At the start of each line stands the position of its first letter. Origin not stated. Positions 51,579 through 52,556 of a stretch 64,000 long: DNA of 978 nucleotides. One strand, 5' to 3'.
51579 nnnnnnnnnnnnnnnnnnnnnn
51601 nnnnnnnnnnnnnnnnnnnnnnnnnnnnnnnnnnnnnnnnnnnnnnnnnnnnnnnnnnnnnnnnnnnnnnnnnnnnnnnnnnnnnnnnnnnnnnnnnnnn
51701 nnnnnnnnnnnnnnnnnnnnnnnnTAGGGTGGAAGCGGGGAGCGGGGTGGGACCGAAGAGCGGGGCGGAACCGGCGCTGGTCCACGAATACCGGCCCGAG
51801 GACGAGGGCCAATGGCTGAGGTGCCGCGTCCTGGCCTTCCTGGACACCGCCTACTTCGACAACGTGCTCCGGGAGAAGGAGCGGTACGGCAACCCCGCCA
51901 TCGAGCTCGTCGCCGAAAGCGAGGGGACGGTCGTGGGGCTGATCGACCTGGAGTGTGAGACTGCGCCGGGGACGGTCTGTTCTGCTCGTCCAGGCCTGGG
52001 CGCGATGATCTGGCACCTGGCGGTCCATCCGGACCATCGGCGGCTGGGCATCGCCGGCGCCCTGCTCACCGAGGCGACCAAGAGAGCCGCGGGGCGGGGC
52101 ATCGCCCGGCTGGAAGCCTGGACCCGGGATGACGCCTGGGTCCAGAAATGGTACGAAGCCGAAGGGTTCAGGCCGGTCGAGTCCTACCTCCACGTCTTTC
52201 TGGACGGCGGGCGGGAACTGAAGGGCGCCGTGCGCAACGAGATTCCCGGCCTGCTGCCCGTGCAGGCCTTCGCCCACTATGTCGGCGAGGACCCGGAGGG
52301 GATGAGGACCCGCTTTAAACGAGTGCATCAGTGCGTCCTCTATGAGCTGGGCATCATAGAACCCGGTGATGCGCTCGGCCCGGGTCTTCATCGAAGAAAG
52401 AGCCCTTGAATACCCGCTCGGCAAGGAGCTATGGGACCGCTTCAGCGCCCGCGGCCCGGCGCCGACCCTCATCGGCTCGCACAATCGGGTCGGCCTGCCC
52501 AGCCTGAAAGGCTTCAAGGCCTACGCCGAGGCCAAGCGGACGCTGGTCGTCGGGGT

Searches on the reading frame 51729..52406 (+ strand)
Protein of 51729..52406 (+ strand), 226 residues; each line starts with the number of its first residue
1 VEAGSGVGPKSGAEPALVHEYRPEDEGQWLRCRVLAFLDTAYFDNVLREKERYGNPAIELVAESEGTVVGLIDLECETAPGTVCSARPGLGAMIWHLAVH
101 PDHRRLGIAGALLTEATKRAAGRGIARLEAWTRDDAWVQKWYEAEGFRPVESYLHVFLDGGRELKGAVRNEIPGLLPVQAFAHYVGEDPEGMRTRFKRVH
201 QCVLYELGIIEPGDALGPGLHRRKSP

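Call 9: search_protein_families(library=pfam, proteins=[window:51729-52406:+], max_evalue=0.00001)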
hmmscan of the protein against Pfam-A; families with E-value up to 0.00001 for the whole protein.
window:51729-52406:+ (226 aa): 2 families
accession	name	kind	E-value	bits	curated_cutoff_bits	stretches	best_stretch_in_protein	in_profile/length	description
PF13508.13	Acetyltransf_7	-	2e-12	47.7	27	1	60-148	6-83/84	Acetyltransferase (GNAT) domain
PF00583.31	Acetyltransf_1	-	5.6e-12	46.4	20.7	1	20-147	7-116/116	Acetyltransferase (GNAT) family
